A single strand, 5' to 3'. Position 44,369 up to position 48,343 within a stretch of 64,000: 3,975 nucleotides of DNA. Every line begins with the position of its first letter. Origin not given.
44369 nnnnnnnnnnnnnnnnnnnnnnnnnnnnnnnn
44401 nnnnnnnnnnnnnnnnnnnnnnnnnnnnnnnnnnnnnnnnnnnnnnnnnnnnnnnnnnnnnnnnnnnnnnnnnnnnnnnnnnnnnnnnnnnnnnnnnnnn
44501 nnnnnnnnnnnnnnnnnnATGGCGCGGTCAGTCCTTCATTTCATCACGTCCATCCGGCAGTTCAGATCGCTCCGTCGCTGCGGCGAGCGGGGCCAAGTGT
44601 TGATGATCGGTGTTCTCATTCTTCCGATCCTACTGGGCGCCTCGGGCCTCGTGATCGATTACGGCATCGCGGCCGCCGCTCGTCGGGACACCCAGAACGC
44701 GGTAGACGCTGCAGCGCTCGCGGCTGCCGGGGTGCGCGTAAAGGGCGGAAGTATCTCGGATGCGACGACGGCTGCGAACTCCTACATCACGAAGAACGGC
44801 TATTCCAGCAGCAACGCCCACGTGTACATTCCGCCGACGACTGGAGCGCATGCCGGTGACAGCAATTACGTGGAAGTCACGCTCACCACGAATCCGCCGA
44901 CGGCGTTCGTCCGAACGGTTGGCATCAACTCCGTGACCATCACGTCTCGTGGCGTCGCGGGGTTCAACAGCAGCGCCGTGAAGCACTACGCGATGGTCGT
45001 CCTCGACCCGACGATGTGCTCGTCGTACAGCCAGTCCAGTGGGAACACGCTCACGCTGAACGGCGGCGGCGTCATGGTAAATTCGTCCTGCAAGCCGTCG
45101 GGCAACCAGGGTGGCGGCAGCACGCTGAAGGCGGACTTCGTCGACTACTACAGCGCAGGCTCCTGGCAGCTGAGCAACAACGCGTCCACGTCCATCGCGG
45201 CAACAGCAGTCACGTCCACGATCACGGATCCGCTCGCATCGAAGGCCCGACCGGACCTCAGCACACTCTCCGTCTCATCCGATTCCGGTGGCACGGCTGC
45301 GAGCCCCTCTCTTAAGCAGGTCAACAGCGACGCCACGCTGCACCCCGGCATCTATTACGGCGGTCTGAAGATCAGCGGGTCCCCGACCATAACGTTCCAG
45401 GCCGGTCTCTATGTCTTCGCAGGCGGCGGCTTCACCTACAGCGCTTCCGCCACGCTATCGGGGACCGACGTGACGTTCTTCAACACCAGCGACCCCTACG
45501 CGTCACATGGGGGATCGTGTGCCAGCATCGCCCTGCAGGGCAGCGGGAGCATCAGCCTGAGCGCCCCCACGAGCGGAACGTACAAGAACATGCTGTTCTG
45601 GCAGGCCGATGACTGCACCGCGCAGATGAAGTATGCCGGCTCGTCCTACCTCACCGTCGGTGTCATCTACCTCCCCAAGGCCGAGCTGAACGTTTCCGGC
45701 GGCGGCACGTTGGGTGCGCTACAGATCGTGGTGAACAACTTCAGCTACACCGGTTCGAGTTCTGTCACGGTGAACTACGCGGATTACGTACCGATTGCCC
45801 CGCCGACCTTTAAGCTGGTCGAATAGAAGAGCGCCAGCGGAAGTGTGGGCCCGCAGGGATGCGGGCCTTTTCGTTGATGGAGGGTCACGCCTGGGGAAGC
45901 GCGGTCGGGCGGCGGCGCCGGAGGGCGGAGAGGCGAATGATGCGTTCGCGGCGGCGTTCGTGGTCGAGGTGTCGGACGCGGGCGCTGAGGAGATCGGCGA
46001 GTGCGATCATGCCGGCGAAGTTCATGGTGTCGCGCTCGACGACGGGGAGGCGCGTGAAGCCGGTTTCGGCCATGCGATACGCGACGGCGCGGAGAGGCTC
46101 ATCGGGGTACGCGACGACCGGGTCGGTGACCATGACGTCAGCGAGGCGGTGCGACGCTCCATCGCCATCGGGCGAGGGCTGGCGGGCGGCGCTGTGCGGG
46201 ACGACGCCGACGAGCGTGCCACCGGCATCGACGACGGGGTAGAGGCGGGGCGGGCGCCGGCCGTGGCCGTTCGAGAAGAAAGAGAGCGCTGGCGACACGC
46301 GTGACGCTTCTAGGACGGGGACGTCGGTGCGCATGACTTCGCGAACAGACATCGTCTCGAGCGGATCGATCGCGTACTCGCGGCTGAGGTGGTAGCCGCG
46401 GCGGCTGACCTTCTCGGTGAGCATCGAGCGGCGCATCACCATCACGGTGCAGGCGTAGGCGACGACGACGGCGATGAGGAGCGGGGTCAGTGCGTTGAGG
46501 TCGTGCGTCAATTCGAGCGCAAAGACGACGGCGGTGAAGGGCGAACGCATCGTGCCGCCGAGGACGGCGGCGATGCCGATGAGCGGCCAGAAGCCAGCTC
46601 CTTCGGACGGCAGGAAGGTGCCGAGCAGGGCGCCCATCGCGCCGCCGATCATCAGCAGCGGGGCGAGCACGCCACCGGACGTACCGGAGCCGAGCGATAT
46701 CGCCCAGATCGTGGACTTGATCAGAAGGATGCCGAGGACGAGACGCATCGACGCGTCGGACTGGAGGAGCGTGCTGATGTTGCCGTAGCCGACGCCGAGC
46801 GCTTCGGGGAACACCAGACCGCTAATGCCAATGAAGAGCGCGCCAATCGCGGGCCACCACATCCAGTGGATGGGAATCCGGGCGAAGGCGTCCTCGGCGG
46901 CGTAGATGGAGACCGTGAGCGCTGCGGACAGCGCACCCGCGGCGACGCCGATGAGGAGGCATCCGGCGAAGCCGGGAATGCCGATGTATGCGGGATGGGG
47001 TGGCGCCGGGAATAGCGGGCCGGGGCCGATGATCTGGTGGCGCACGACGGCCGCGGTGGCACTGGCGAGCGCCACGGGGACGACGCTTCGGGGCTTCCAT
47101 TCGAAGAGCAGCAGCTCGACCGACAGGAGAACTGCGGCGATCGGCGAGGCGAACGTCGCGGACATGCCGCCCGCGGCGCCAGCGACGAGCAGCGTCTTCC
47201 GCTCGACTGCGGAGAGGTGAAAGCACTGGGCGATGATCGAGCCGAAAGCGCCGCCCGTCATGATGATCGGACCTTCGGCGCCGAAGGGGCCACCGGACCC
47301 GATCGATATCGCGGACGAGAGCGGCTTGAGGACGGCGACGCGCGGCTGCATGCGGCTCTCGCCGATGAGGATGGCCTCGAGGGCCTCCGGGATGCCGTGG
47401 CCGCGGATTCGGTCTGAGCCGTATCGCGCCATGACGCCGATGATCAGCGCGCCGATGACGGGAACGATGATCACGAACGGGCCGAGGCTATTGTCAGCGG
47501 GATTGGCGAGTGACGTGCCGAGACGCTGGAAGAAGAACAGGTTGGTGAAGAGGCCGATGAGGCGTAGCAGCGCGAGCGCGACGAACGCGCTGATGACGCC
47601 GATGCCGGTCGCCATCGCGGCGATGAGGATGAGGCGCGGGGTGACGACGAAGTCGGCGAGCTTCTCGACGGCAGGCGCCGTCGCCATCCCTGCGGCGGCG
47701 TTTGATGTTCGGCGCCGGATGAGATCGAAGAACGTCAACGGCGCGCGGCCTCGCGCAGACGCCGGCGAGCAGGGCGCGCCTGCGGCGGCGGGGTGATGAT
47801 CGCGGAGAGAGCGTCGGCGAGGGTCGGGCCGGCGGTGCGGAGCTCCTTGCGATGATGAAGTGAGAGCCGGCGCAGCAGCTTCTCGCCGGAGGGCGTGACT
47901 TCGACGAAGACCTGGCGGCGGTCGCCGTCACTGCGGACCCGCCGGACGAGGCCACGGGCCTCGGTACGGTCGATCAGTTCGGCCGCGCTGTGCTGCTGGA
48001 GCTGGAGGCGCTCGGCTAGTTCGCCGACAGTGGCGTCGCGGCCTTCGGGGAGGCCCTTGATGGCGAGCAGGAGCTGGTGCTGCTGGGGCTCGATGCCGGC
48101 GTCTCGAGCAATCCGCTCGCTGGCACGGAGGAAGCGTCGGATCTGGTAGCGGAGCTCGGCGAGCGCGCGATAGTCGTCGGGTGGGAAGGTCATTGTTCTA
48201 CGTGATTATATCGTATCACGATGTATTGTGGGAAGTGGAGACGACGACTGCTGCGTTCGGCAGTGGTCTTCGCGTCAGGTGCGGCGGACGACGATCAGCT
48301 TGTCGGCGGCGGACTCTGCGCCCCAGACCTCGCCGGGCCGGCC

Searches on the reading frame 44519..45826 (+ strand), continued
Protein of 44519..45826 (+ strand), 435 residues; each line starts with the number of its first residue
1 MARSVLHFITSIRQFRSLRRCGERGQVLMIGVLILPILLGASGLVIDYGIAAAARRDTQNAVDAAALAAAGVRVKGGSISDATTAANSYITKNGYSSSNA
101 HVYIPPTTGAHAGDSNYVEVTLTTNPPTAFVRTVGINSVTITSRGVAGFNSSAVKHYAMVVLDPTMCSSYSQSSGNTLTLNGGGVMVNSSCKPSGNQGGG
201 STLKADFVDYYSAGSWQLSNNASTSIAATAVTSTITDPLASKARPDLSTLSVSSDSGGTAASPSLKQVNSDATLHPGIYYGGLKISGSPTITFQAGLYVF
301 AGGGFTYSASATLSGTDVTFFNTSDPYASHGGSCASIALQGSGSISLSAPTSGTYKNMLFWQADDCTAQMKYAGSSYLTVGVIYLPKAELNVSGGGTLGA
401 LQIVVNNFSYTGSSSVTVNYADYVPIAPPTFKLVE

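Call 52: find_encoding_contigs(protein=P0009, flank=2500, max_places=1)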
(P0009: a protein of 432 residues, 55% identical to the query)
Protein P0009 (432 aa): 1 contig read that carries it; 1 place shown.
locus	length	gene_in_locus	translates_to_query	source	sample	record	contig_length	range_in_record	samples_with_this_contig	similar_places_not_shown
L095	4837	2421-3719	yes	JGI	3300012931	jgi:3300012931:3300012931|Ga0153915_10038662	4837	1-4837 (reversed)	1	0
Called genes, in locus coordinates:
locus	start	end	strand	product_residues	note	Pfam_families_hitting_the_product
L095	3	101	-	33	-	?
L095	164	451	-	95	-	-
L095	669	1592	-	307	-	PF01180:DHO_dh, PF01207:Dus (weak), PF03060:NMO (weak)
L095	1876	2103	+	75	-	-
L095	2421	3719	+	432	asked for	PF13400:Tad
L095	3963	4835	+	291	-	?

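Call 53: find_encoding_contigs(protein=P0013, flank=2500, max_places=1)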
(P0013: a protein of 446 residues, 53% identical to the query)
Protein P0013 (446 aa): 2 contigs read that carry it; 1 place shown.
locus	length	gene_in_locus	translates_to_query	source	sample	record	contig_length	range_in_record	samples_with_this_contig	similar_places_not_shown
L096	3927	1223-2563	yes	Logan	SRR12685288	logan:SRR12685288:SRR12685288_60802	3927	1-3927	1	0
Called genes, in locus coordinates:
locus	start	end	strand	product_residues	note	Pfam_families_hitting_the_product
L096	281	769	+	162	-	PF07811:TadE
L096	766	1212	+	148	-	PF07811:TadE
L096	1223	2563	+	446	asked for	PF13400:Tad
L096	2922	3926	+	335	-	?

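Call 54: find_encoding_contigs(protein=P0015, flank=2500, max_places=1)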
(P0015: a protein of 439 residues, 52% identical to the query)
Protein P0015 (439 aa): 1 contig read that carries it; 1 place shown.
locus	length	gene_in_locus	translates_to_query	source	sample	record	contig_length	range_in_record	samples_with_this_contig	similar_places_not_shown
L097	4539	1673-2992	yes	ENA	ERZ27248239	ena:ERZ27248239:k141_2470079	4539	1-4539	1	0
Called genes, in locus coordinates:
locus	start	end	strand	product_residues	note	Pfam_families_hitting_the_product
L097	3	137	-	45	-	?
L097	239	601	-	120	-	PF01245:Ribosomal_L19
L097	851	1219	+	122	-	PF07811:TadE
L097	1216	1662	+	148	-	PF07811:TadE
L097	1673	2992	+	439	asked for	PF13400:Tad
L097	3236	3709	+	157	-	PF07811:TadE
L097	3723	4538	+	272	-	?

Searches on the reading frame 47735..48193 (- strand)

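Call 15: search_protein_families(library=pfam, proteins=[window:47735-48193:-], max_evalue=0.01)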
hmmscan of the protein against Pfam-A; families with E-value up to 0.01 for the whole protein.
window:47735-48193:- (152 aa): 4 families
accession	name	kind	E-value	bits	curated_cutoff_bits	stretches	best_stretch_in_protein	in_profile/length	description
PF12802.13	MarR_2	-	1.8e-15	57.3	27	1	33-94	2-61/61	MarR family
PF01047.28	MarR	-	1.2e-08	35.2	24.6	1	52-95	16-59/59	MarR family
PF13463.12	HTH_27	-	3.3e-06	27.7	22.2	1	38-103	5-68/68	Winged helix DNA-binding domain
PF22381.2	Staph_reg_Sar_Rot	-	9.8e-05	22.8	27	1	56-108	31-83/85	Transcriptional regulator SarA/Rot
